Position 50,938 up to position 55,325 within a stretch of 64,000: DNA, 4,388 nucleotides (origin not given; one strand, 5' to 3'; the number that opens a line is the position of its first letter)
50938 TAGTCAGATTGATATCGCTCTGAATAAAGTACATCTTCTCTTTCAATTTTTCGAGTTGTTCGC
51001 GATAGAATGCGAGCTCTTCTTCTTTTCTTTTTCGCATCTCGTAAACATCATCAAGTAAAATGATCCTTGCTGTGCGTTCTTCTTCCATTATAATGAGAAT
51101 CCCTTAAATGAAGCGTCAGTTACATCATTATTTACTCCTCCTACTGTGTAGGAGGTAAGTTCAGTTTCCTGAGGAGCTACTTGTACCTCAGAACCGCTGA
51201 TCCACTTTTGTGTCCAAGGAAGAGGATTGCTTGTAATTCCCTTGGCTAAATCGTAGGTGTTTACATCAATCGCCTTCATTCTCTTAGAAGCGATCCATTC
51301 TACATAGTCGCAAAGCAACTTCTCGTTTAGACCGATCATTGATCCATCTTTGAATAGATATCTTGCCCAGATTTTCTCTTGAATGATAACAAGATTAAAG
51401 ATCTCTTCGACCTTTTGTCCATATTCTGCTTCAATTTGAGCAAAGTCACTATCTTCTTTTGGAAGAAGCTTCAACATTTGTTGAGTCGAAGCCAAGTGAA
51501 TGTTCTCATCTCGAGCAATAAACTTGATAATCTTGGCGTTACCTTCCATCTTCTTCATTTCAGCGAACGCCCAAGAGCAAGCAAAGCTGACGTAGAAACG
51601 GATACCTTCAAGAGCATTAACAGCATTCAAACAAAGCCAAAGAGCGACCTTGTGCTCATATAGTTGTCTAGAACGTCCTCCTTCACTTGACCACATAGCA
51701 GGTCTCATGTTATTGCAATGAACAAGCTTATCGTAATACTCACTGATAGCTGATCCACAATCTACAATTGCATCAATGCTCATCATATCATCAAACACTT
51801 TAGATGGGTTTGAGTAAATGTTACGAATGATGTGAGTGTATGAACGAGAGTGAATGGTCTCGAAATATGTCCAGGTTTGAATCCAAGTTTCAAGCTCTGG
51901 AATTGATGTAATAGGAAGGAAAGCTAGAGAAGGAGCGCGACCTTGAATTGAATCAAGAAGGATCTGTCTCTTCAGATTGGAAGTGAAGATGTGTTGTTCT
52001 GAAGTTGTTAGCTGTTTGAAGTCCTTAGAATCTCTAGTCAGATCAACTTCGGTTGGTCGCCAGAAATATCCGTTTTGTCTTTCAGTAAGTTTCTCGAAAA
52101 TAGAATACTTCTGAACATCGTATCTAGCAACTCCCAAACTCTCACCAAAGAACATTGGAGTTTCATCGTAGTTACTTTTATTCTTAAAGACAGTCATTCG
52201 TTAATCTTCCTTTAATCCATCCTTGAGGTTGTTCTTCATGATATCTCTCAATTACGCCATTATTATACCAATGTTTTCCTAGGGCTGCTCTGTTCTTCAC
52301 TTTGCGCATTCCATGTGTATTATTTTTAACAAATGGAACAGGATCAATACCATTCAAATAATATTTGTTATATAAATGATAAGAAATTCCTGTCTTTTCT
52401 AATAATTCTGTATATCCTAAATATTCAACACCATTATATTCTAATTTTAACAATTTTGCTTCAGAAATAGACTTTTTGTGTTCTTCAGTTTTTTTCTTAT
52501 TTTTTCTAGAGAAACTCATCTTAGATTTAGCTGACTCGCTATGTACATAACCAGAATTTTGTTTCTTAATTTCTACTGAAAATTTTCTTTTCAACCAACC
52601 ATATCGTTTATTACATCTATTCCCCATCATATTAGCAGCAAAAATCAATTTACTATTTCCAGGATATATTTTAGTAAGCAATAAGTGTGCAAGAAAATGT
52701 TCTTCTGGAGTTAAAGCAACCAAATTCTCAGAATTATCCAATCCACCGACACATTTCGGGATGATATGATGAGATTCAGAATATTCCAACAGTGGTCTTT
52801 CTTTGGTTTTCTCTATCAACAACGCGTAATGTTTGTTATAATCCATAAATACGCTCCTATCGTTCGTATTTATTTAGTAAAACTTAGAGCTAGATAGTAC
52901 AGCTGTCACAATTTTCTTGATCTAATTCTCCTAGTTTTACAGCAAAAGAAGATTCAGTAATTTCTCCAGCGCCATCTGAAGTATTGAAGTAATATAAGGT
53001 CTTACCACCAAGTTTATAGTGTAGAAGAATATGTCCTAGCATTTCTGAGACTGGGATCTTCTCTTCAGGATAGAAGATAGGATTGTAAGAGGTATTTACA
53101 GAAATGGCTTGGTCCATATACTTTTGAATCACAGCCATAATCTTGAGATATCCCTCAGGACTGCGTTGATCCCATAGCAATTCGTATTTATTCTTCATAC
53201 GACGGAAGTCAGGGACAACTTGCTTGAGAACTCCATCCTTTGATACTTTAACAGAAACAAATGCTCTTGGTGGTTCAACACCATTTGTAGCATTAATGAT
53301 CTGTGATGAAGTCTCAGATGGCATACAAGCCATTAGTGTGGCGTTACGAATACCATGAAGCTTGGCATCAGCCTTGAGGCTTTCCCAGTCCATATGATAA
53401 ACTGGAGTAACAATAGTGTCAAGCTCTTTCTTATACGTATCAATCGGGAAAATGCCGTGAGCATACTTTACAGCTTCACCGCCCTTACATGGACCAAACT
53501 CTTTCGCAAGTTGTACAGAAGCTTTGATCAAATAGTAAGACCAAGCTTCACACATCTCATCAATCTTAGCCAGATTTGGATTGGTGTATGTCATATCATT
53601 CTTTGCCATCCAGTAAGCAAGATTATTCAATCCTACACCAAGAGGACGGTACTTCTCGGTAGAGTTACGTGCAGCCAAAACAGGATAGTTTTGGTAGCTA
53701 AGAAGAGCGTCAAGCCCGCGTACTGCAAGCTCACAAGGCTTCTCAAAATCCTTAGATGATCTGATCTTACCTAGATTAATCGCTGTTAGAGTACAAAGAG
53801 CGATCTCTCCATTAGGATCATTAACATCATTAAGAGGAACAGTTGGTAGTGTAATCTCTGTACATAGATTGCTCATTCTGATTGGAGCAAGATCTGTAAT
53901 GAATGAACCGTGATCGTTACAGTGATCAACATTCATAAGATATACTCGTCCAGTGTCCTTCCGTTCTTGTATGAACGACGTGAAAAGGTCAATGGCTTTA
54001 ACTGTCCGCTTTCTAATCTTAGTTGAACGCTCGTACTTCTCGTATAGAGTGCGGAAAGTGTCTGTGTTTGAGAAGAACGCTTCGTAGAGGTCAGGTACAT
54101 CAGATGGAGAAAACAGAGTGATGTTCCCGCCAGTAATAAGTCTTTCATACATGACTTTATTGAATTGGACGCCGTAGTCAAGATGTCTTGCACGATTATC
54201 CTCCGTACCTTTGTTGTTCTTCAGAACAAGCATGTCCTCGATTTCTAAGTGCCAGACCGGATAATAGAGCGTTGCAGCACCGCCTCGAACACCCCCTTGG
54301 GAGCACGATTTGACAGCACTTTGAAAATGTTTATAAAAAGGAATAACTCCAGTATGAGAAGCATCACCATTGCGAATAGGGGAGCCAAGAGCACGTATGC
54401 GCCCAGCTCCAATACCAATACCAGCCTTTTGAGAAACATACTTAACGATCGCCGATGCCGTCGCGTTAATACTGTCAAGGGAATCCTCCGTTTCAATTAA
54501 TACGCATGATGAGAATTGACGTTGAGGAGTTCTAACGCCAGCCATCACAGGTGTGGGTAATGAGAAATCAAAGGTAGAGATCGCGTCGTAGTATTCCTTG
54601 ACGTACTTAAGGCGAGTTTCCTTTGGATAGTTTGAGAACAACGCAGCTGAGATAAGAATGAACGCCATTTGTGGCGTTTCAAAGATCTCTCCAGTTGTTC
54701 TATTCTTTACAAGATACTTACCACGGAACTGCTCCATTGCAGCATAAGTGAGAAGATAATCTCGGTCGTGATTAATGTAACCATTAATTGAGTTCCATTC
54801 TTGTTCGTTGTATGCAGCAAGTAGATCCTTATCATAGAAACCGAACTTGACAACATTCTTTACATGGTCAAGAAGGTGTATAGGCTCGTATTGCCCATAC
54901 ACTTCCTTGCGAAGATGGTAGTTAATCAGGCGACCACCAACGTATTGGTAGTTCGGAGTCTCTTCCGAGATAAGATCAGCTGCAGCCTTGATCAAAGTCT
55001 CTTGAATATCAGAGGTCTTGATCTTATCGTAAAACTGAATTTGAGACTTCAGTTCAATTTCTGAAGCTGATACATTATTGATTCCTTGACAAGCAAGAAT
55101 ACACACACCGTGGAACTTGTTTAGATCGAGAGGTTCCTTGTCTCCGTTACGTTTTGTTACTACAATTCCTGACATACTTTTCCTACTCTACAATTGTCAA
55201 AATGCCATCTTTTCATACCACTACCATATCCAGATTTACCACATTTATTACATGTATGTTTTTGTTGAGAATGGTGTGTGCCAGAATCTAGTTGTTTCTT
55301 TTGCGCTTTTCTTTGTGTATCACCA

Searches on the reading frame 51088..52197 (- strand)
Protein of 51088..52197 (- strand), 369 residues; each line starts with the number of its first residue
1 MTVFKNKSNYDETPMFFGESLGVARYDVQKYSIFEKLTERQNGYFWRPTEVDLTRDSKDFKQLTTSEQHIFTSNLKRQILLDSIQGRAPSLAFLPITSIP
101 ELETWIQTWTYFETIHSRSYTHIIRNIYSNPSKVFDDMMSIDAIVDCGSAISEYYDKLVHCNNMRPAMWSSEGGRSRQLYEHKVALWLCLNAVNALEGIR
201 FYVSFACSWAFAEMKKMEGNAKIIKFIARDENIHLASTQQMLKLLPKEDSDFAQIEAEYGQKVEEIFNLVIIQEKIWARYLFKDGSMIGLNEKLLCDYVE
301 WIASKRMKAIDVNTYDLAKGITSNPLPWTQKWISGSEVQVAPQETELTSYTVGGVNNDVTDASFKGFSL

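Call 8: search_protein_families(library=phrogs, proteins=[window:51088-52197:-])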
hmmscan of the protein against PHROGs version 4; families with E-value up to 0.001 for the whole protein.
window:51088-52197:- (369 aa): 5 families
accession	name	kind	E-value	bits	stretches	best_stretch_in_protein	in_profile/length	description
phrog_86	-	DNA, RNA and nucleotide metabolism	1.8e-137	460.1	1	1-368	44-402/504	ribonucleoside diphosphate reductase small subunit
phrog_10582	-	DNA, RNA and nucleotide metabolism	6.4e-71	239.5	1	2-207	4-232/255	ribonucleotide reductase class Ia beta subunit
phrog_8368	-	DNA, RNA and nucleotide metabolism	1.6e-46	159.2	1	217-364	1-149/156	aerobic NDP reductase small subunit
phrog_24856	-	DNA, RNA and nucleotide metabolism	1.2e-07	32.7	1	36-129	20-114/195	ribonucleotide reductase class Ia beta subunit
phrog_9465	-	DNA, RNA and nucleotide metabolism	0.00028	22.3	0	180-233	28-80/81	ribonucleoside diphosphate reductase small subunit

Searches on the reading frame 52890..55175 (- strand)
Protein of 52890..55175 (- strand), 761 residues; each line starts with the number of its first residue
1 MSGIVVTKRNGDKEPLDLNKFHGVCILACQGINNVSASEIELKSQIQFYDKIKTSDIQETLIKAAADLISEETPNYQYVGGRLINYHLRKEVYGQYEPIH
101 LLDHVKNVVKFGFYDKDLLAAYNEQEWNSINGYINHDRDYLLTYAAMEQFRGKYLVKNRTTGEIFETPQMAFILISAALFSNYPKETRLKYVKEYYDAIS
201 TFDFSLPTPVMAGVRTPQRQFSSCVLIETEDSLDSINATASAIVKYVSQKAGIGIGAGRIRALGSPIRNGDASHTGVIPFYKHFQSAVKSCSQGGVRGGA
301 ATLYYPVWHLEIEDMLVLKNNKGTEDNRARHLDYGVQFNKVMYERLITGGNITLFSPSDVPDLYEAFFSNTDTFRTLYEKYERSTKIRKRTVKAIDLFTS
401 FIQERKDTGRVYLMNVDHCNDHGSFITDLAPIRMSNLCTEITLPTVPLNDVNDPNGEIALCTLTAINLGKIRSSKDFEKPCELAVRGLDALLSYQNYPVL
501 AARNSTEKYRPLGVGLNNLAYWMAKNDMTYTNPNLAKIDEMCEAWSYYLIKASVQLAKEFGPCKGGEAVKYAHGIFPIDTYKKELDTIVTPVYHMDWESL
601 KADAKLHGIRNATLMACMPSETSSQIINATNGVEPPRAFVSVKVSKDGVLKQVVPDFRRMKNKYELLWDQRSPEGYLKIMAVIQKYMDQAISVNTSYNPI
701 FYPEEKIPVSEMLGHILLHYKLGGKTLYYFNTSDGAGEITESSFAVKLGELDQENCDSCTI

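Call 8: search_protein_families(library=phrogs, proteins=[window:52890-55175:-])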
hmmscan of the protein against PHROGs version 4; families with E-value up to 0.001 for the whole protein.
window:52890-55175:- (761 aa): 8 families
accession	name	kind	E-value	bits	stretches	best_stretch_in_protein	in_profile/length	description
phrog_84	-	DNA, RNA and nucleotide metabolism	0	1046.1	1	2-760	61-795/975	ribonucleoside-diphosphate reductase large subunit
phrog_3987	-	DNA, RNA and nucleotide metabolism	1.4e-178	595.3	1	2-470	2-462/467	ribonucleotide reductase large subunit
phrog_3844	-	moron, auxiliary metabolic gene and host takeover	3.2e-138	462.5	1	306-760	1-450/451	NrdA-like aerobic NDP reductase large subunit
phrog_36555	-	DNA, RNA and nucleotide metabolism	1.6e-60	204.8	1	595-760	1-171/172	ribonucleotide reductase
phrog_6132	-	DNA, RNA and nucleotide metabolism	1.6e-19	71.5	1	105-294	103-288/530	ribonucleotide reductase large subunit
phrog_22953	-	DNA, RNA and nucleotide metabolism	3.2e-19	70.7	1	257-438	4-201/201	ribonucleotide reductase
phrog_30939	-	DNA, RNA and nucleotide metabolism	5.1e-08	32.2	1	204-321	481-596/977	ribonucleotide reductase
phrog_12229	-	DNA, RNA and nucleotide metabolism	0.00011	21.7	1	191-301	46-155/577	ribonucleotide reductase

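Call 9: search_dna_similar(query=window:52890-55175:-, collection=phages, mode=protein, max_rows=15)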
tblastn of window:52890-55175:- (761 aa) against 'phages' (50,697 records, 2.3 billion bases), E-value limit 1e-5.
The search stops at 5000 records and this limit was reached: more records match than are counted here, and every count below describes the 5000 best-scoring records only.
Records with a match: at least 5000; places in all: 5055; records where one place covers at least 80% of the query: 4593.
Best place of each record, by identity: 60-80% 2; <60% 4998.
By first word of the organism name: Escherichia 1138; Vibrio 598; Salmonella 572; Klebsiella 458; Synechococcus 377; Staphylococcus 299; Bacillus 229; Shigella 118; Pseudomonas 107; Acinetobacter 80; and 81 more.
By host as written in the record: - 1018; Escherichia coli 420; Klebsiella pneumoniae 153; Synechococcus 107; Staphylococcus aureus 90; Escherichia coli O157:H7 65; Salmonella enterica 60; Salmonella enterica subsp. enterica serovar Enteritidis PT1 60; and 1027 more.
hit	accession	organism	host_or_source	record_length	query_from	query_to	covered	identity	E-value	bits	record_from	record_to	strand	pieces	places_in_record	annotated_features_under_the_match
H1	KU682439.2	Stenotrophomonas phage vB_SmaS-DLP_6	Stenotrophomonas maltophilia D1571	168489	5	761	99%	59.7%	0e+0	923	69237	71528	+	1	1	ribonucleotide diphosphate reductase subunit alpha | hypothetical protein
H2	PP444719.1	Proteus phage J3S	Proteus mirabilis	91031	3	741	97%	59.1%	0e+0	916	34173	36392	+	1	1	NrdA-like aerobic NDP reductase large subunit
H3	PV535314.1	Proteus phage vB_PMG_YP1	chicken and sheep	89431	3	741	97%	59.1%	0e+0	915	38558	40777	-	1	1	ribonucleoside-diphosphate reductase large subunit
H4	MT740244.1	Proteus phage 3H10_20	Proteus mirabilis H10_20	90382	3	741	97%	59.1%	0e+0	907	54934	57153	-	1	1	ribonucleotide reductase large subunit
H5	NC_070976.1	Proteus phage 3H10_20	Proteus mirabilis H10_20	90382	3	741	97%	59.1%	0e+0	907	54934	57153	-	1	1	ribonucleotide reductase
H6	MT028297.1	Proteus phage Privateer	Proteus mirabilis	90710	3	741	97%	58.9%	0e+0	906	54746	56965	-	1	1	ribonucleotide reductase alpha subunit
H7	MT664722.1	Proteus phage Vb_PmiP-P59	Proteus mirabilis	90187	3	741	97%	58.9%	0e+0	906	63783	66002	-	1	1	ribonucleoside-diphosphate reductase subunit alpha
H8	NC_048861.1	Proteus phage Privateer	Proteus mirabilis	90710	3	741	97%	58.9%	0e+0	906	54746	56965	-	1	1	NrdA-like aerobic NDP reductase large subunit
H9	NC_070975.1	Proteus phage Vb_PmiP-P59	Proteus mirabilis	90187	3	741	97%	58.9%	0e+0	906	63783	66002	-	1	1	ribonucleotide reductase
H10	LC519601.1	Cronobacter phage vB_CsaP_009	Cronobacter sakazakii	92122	3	741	97%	58.8%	0e+0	912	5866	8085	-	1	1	diphosphate reductase subunit alpha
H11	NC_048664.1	Cronobacter phage vB_CsaP_009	Cronobacter sakazakii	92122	3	741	97%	58.8%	0e+0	912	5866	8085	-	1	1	NrdA-like aerobic NDP reductase large subunit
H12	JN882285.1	Cronobacter phage vB_CsaM_GAP32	Cronobacter sakazakii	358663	4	761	100%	57.1%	0e+0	890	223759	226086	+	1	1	ribonucleotide-diphosphate reductase alpha subunit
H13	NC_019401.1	Cronobacter phage vB_CsaM_GAP32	Cronobacter sakazakii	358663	4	761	100%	57.1%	0e+0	890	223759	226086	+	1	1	ribonucleotide reductase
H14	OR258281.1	Xanthomonas phage XaC1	Xanthomonas vesicatoria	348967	6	761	99%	57.2%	0e+0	905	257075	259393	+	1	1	ribonucleotide reductase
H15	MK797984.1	Pseudomonas phage vB_PaeM_PA5oct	-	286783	1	761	100%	56.6%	0e+0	862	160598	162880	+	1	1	ribonucleotide reductase of class Ia (aerobic), alpha subunit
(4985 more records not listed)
